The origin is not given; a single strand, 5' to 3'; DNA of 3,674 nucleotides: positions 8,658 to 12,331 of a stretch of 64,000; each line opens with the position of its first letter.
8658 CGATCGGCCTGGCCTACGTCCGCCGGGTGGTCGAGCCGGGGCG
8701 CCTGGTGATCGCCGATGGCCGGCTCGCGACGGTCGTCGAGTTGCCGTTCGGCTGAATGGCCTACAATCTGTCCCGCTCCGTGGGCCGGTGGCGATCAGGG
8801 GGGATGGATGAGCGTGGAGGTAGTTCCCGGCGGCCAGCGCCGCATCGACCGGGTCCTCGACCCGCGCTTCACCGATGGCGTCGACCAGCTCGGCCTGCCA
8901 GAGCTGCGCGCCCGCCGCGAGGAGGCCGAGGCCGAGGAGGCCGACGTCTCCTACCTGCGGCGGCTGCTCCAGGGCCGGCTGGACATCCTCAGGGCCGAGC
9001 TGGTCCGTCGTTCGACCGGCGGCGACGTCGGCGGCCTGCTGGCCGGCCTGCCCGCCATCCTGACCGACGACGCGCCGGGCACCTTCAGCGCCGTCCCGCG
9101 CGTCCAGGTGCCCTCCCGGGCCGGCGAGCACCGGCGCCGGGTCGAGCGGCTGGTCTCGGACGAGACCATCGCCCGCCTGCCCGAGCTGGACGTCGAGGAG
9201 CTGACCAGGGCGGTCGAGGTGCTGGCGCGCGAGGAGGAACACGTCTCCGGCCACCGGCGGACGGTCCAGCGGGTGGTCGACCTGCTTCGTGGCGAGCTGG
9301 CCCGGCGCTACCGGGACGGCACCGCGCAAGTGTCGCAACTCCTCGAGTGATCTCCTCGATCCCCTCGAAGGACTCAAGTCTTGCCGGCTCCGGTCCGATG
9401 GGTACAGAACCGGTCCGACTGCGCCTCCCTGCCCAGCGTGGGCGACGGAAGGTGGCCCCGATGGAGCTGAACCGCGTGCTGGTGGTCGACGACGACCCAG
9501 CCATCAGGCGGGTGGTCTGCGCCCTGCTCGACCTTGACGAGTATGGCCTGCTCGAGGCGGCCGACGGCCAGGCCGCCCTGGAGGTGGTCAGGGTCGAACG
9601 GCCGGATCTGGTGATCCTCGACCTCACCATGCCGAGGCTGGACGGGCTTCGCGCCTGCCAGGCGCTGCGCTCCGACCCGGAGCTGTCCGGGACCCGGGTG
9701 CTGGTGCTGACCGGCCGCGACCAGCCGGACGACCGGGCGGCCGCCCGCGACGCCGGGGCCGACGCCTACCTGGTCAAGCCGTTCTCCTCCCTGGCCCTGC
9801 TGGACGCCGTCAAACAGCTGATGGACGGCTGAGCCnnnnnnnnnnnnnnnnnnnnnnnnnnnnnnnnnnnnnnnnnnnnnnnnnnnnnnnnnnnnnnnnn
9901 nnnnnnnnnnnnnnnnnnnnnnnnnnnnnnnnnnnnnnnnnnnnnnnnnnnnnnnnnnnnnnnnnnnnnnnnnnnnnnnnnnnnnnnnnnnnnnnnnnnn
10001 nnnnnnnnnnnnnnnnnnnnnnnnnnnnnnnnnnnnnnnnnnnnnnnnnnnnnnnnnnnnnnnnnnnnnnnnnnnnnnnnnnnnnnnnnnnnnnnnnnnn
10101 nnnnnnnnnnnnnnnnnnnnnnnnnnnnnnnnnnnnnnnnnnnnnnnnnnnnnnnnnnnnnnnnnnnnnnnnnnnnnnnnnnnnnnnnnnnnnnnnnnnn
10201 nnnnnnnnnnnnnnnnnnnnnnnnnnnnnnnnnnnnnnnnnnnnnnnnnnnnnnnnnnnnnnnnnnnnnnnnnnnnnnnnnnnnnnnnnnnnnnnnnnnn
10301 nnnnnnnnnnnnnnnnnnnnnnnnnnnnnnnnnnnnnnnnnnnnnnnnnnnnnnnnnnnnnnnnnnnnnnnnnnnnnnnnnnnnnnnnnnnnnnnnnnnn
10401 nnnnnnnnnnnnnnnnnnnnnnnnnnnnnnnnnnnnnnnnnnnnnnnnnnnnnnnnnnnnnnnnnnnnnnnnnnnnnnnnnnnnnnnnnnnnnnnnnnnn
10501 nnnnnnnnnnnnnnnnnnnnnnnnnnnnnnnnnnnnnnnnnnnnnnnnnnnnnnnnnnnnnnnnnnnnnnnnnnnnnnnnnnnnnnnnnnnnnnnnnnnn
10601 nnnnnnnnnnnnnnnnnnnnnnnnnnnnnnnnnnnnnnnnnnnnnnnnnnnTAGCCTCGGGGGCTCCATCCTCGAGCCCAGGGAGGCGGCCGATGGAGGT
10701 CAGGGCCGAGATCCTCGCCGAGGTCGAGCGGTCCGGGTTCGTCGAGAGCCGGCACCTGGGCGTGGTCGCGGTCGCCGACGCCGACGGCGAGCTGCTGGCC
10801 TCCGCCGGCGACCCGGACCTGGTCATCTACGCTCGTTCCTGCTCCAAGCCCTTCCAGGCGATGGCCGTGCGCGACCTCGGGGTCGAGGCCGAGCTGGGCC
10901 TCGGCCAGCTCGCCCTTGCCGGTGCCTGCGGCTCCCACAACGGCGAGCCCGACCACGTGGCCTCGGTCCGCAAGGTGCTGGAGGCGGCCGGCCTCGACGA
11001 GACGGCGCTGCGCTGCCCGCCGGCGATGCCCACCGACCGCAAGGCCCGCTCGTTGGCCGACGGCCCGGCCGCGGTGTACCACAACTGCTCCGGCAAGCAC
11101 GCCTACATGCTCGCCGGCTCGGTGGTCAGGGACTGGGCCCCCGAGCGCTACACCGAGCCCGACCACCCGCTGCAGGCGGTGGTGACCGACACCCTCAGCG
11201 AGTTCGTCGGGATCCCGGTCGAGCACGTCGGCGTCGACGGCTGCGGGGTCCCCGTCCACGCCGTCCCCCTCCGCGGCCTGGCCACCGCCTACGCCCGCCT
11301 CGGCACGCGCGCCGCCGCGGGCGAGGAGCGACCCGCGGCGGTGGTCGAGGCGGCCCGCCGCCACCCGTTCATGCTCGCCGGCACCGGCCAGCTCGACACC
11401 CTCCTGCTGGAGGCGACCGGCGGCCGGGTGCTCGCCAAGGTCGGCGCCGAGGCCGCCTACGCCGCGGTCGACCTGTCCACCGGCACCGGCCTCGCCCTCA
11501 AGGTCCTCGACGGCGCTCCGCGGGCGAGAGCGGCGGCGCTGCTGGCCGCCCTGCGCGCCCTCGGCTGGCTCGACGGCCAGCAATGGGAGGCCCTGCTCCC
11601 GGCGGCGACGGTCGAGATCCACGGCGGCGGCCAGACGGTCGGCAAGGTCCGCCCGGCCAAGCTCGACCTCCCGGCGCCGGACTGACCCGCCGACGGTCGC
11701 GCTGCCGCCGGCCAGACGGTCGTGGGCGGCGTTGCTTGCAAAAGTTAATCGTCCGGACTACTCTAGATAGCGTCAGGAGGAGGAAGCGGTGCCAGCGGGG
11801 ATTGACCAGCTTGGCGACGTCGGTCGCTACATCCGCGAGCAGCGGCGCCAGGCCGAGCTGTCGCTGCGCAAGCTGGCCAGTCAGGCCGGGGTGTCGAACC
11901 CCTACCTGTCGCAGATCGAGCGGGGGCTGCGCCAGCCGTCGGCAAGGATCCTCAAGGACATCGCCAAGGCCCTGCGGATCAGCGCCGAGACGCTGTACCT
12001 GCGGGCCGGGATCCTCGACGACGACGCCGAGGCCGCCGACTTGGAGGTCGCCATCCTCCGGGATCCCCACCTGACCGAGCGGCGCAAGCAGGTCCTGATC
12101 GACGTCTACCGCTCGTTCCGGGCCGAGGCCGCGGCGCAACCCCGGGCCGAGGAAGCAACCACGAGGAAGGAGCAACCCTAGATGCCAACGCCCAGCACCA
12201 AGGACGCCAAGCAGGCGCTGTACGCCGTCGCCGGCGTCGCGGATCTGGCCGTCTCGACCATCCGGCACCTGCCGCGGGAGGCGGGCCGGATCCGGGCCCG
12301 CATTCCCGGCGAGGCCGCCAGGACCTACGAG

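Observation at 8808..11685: RsiG-like anti-sigma protein with two intact c-di-GMP-binding motifs, next to a CheY-receiver + HD-GYP phosphodiesterase pair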

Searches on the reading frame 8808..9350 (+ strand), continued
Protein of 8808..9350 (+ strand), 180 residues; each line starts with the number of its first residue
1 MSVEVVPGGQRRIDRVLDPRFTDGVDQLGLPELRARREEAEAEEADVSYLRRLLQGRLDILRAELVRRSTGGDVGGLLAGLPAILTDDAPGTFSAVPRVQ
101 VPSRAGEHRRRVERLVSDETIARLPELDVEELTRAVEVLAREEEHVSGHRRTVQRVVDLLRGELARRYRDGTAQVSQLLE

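Call 32: find_encoding_contigs(protein=P0091, flank=10000, max_places=2)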
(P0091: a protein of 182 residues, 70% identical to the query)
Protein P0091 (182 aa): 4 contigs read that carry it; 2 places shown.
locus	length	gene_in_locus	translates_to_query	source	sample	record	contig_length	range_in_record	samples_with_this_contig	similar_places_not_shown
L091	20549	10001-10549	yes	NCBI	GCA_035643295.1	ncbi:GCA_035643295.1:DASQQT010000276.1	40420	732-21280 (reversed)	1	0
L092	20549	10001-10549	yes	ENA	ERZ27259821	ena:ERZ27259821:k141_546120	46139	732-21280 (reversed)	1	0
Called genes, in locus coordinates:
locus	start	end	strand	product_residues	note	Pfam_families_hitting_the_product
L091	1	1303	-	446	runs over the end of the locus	PF01266:DAO, PF01593:Amino_oxidase, PF03486:HI0933_like (faint), PF12831:FAD_oxidored (weak), PF13450:NAD_binding_8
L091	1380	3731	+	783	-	PF00133:tRNA-synt_1, PF09334:tRNA-synt_1g, PF00133:tRNA-synt_1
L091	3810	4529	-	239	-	PF02585:PIG-L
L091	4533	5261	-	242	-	PF02585:PIG-L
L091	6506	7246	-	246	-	PF21695:GlnR_1st, PF00486:Trans_reg_C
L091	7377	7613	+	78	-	PF02597:ThiS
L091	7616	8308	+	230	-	PF11209:LmeA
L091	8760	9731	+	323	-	PF01571:GCV_T (weak), PF08669:GCV_T_C (weak)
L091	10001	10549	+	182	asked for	PF22802:RsiG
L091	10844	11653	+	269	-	PF13487:HD_5, PF01966:HD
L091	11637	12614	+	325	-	PF06089:Asparaginase_II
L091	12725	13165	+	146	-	PF12844:HTH_19, PF13560:HTH_31, PF01381:HTH_3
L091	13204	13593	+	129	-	-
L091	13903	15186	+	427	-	PF13439:Glyco_transf_4, PF13579:Glyco_trans_4_4, PF20706:GT4-conflict, PF00534:Glycos_transf_1, PF13692:Glyco_trans_1_4, PF13524:Glyco_trans_1_2 (weak)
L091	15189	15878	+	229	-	PF02585:PIG-L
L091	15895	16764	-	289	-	PF01061:ABC2_membrane, PF12698:ABC2_membrane_3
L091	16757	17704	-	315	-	PF00005:ABC_tran, PF13304:AAA_21 (faint), PF26919:ABC-like_C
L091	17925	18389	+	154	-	PF10722:YbjN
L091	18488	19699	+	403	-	PF01676:Metalloenzyme, PF10143:PhosphMutase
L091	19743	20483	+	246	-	PF00483:NTP_transferase, PF12804:NTP_transf_3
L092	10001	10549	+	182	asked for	PF22802:RsiG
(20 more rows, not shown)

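Call 33: find_encoding_contigs(protein=P0115, flank=10000, max_places=2)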
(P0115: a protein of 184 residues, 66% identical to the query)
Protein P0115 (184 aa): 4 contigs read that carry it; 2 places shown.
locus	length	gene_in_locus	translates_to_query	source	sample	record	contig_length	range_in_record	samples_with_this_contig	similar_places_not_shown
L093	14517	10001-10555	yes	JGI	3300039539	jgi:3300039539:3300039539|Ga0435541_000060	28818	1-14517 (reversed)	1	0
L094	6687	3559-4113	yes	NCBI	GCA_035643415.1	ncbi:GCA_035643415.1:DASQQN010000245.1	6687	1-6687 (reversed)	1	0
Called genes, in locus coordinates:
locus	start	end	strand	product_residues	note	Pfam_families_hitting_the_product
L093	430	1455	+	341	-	PF01548:DEDD_Tnp_IS110, PF02371:Transposase_20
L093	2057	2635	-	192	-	-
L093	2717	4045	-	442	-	PF13546:DDE_5, PF01609:DDE_Tnp_1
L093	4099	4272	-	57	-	-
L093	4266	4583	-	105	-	-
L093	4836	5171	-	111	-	PF00589:Phage_integrase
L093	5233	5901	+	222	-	-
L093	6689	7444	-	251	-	PF21695:GlnR_1st, PF00486:Trans_reg_C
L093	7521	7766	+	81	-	PF02597:ThiS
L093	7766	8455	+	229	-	PF11209:LmeA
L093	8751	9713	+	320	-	PF01571:GCV_T (faint)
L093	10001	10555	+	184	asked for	PF22802:RsiG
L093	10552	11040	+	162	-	PF00072:Response_reg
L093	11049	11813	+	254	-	PF13487:HD_5, PF01966:HD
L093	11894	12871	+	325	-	PF06089:Asparaginase_II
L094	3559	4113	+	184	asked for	PF22802:RsiG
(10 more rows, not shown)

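Call 50: predict_structure(alignment_id=A2)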
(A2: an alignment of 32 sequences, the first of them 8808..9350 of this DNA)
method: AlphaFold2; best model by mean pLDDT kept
length: 180 residues; sequences in the alignment: 32
mean_pLDDT: 77.1   pTM: 0.71
mean pLDDT of the five models: 77.1, 76.9, 75.7, 70.8, 69.6
residues with pLDDT >= 90: 73; 70-90: 58; 50-70: 19; < 50: 30
segments of 3 or more residues with pLDDT < 50: 1-11, 80-98
pLDDT, mean of each block of 10 residues (from residue 1): 33 74 92 91 88 89 84 55 40 36 81 90 89 93 92 94 93 76
secondary structure, 60 per line:
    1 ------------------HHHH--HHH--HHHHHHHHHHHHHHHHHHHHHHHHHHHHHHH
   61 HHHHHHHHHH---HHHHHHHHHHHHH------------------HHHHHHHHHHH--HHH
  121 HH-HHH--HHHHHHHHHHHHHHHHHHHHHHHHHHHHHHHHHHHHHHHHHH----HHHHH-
elements in order: H19-22 H30-70 H74-86 H105-115 H118-122 H129-170 H175-179

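Call 54: fold_search(model_id=the predicted structure, library=pdb)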
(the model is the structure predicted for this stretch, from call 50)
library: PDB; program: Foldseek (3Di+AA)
matches with E <= 10: 214; with E <= 0.001: 4
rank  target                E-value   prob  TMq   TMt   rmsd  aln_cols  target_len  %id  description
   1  6pfv_E                5.0e-06  1.00  0.68  0.76   5.1       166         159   42  Structure of S. venezuelae RisG-WhiG-c-di-GMP complex: orthorhombic crystal form (released 2019-11-13)
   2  6pfv_T                5.5e-06  1.00  0.67  0.73   5.3       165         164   42  Structure of S. venezuelae RisG-WhiG-c-di-GMP complex: orthorhombic crystal form (released 2019-11-13)
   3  6pfv_B                7.5e-06  1.00  0.69  0.77   4.8       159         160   43  Structure of S. venezuelae RisG-WhiG-c-di-GMP complex: orthorhombic crystal form (released 2019-11-13)
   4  6pfj_T                3.4e-05  1.00  0.65  0.78   4.7       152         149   43  Structure of S. venezuelae RsiG-WhiG-(ci-di-GMP) complex, P64 crystal form (released 2019-11-13)
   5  8idd_E                8.0e-01  0.18  0.23  0.26  22.9       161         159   18  Cryo-EM structure of Mycobacterium tuberculosis ATP bound FtsEX/RipC complex in peptidisc (released 2023-10-04)
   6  9fed                  8.4e-01  0.18  0.25  0.25  24.5       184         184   12  Single-chain chimeric protein mimicking the interaction between HR1 and HR2 in HIV gp41 (released 2025-05-28)
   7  8jia_E                1.7e+00  0.28  0.34  0.23  19.1       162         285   17  Cryo-EM structure of Mycobacterium tuberculosis ATP bound FtsE(E165Q)X/RipC complex in peptidisc (released 2023-10-04)
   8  7a0g_III              1.9e+00  0.14  0.22  0.13  24.2       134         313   19  Structure of the SmhB pore of the tripartite alpha-pore forming toxin, Smh, from Serratia marcescens. (released 2021-03-31)
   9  5xg2                  1.9e+00  0.11  0.22  0.19  22.6       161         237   18  Crystal structure of a coiled-coil segment (residues 345-468 and 694-814) of Pyrococcus yayanosii Smc (released 2017-06-07)
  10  8dk2_D                1.9e+00  0.08  0.22  0.07  28.4       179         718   18  CryoEM structure of Pseudomonas aeruginosa PA14 JetABC in an unclamped state trapped in ATP dependent dimeric form (released 2022-10-05)
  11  8zak_B                2.0e+00  0.14  0.21  0.16  20.5       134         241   13  Crystal structure of the channel protein CorA from Campylobacter jejuni in complex with Ni2+ (released 2024-06-19)
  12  6h2f_H                2.0e+00  0.14  0.22  0.12  24.1       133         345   14  Structure of the pre-pore AhlB of the tripartite alpha-pore forming toxin, AHL, from Aeromonas hydrophila. (released 2019-07-10)
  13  9uxk_C                2.1e+00  0.57  0.43  0.36  14.4       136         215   15  type II Lamassu, LmuACB from Vibrio cholerae O1 El (released 2026-03-25)
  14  8hdu_C                2.1e+00  0.14  0.26  0.28  17.1       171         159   16  De novo design cavitated protein without predefined topology (released 2023-01-18)
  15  4zwt_F                2.2e+00  0.13  0.25  0.32  17.1       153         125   13  Crystal Structure of the Bacteriophage T4 recombination mediator protein UvsY, Lattice Type IV (released 2016-03-02)
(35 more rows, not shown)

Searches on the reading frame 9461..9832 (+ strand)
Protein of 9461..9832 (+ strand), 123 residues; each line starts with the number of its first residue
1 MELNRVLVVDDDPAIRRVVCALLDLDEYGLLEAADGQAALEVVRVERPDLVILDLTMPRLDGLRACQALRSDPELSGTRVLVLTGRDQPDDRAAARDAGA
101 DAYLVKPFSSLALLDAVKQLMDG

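Call 7: search_protein_families(library=pfam, proteins=[window:9461-9832:+], max_evalue=0.01)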
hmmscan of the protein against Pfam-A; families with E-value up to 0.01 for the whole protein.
window:9461-9832:+ (123 aa): 1 family
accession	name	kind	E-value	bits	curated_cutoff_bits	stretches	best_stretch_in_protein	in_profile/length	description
PF00072.30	Response_reg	-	1.5e-28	99.6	30.2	1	6-118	1-111/111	Response regulator receiver domain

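Call 8: search_protein_families(library=ncbifam, proteins=[window:9461-9832:+], max_evalue=0.01)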
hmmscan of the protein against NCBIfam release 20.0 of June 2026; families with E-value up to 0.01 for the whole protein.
window:9461-9832:+ (123 aa): 97 families (the best 25 are shown)
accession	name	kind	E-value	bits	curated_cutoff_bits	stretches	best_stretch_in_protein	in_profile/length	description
NF045944.1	ResRegRpaBCyano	equivalog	1.3e-26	93.4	330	1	7-118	1-109/229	response regulator transcription factor RpaB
TIGR02154.1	PhoB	equivalog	2.3e-25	89.2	296.2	1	4-121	3-120/226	phosphate regulon transcriptional regulator PhoB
NF007135.0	PRK09581.1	equivalog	3.9e-25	88.6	474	1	5-121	4-120/457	PleD family two-component system response regulator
NF041866.1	EpsW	equivalog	2e-24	85.6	200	1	2-121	4-125/131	exopolysaccharide biosynthesis response regulator EpsW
NF040689.1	MtrAB_MtrA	equivalog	1.5e-22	80.1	300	1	6-118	1-110/219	MtrAB system response regulator MtrA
NF041733.1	resp_reg_CseB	equivalog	6.4e-22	78.1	350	1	5-119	2-113/228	two-component system response regulator CseB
NF045717.1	DVU0259_DivK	exception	5.5e-20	71.7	160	1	5-121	4-116/117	DVU0259 family response regulator domain-containing protein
NF007935.0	PRK10651.1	equivalog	1.8e-19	69.8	250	1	4-122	7-125/216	two-component system response regulator NarL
NF041734.1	resp_reg_RppA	equivalog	1.9e-19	69.9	250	1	5-120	2-117/229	two-component system response regulator RppA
NF007708.0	PRK10403.1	equivalog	2.1e-19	69.9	343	1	5-119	8-122/215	nitrate/nitrite response regulator protein NarP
NF008296.0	PRK11083.1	equivalog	3e-19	69.4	273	1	2-119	2-116/228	two-component system response regulator CreB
NF007901.0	PRK10610.1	equivalog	8.1e-19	68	189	1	5-119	7-122/129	chemotaxis response regulator CheY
NF040534.1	resp_reg_YycF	equivalog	9.8e-19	67.5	340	1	5-119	2-113/231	response regulator YycF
NF007005.1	PRK09468.1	equivalog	1.1e-18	67.5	331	1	3-121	3-119/237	osmolarity response regulator transcription factor OmpR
NF007820.0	PRK10529.1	equivalog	5.6e-18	65.2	325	1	5-114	3-109/225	two-component system response regulator KdpE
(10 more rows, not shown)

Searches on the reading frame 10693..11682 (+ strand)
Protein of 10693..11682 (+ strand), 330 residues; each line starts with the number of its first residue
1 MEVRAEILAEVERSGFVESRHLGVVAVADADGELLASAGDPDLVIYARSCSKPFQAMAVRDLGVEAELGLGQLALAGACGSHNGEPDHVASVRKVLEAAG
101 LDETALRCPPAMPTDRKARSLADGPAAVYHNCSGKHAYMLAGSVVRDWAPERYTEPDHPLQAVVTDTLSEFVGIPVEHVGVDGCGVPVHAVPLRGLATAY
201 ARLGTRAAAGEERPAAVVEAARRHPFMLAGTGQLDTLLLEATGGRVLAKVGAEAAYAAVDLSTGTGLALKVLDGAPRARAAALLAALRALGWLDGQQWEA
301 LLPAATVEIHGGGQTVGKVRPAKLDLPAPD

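Call 7: search_protein_families(library=pfam, proteins=[window:10693-11682:+], max_evalue=0.01)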
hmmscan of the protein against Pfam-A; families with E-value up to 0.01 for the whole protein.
seq(330 aa): 1 family
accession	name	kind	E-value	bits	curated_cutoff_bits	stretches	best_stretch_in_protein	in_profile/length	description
PF06089.17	Asparaginase_II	-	1.5e-101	340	25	1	9-320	1-321/322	L-asparaginase II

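Call 8: search_protein_families(library=ncbifam, proteins=[window:10693-11682:+], max_evalue=0.01)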
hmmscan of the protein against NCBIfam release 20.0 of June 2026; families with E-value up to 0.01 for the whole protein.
seq(330 aa): 0 families

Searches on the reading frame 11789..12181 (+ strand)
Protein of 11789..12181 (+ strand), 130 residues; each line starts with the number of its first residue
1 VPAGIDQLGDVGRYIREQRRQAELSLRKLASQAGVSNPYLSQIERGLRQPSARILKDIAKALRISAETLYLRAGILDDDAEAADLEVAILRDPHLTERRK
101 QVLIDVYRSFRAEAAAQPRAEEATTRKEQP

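Call 7: search_protein_families(library=pfam, proteins=[window:11789-12181:+], max_evalue=0.01)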
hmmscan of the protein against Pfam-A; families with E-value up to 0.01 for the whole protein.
window:11789-12181:+ (130 aa): 6 families
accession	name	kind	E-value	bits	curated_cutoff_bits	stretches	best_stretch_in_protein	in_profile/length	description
PF01381.28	HTH_3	-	4e-14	52.8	23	1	15-67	1-53/55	Helix-turn-helix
PF13560.12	HTH_31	-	4.2e-12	46.6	27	1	11-67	2-59/64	Helix-turn-helix domain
PF12844.13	HTH_19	-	3.4e-09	36.9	30.2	1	12-74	1-63/64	Helix-turn-helix domain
PF13413.12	HTH_25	-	0.00023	21.4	24.6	1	14-46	1-33/62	Helix-turn-helix domain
PF00440.29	TetR_N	-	0.002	18.3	24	0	55-72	19-36/47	Bacterial regulatory proteins, tetR family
PF13443.12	HTH_26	-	0.0076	16.9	22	0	16-69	3-57/63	Cro/C1-type HTH DNA-binding domain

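Call 8: search_protein_families(library=ncbifam, proteins=[window:11789-12181:+], max_evalue=0.01)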
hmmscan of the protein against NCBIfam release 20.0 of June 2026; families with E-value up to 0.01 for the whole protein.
window:11789-12181:+ (130 aa): 14 families
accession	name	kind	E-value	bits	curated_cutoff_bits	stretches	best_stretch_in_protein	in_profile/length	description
NF046032.1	TransRegSlrRBacil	equivalog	2.6e-11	43.8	250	1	11-76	2-68/149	HTH-type transcriptional regulator SlrR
NF006015.0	PRK08154.1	subfamily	2.7e-11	43.2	204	1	8-119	28-131/314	anaerobic benzoate catabolism transcriptional regulator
NF041951.1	phage_RstR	subfamily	2e-09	37.7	80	1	13-103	5-92/108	RstR family transcriptional repressor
NF041677.1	trans_regClgR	equivalog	1.3e-08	34.9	170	1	11-81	9-79/113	transcriptional regulator ClgR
NF007257.0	PRK09706.1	subfamily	6.5e-07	29.2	101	1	11-110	6-99/135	transcriptional repressor DicA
NF010465.0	PRK13890.1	equivalog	2.9e-06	27.4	96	1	23-78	18-72/121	conjugal transfer protein TrbA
TIGR00270.2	TIGR00270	equivalog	1.2e-05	25.2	110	1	10-65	75-130/159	multiprotein bridging factor aMBF1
NF041493.1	MobT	equivalog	2e-05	23.6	600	1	15-62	1-48/383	MobT family relaxase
NF038139.1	Reg_Aceta_RamB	equivalog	4.4e-05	22.3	700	1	11-67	3-59/465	acetate metabolism transcriptional regulator RamB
NF047948.1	male_kill_WMK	equivalog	4.9e-05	22.9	300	1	11-80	6-75/300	WO male-killing family protein Wmk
TIGR03070.1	couple_hipB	subfamily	0.00021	21.2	71.65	1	10-50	2-42/58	type II toxin-antitoxin system Y4mF family antitoxin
NF007408.0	PRK09943.1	equivalog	0.0017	18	211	1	11-69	8-66/185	HTH-type transcriptional regulator PuuR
NF003162.0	PRK04140.1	equivalog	0.0025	16.9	263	1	12-56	128-172/317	transcriptional regulator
NF005988.0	PRK08099.1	equivalog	0.0043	16.2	201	1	14-74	6-67/411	multifunctional transcriptional regulator/nicotinamide-nucleotide adenylyltransferase/ribosylnicotinamide kinase NadR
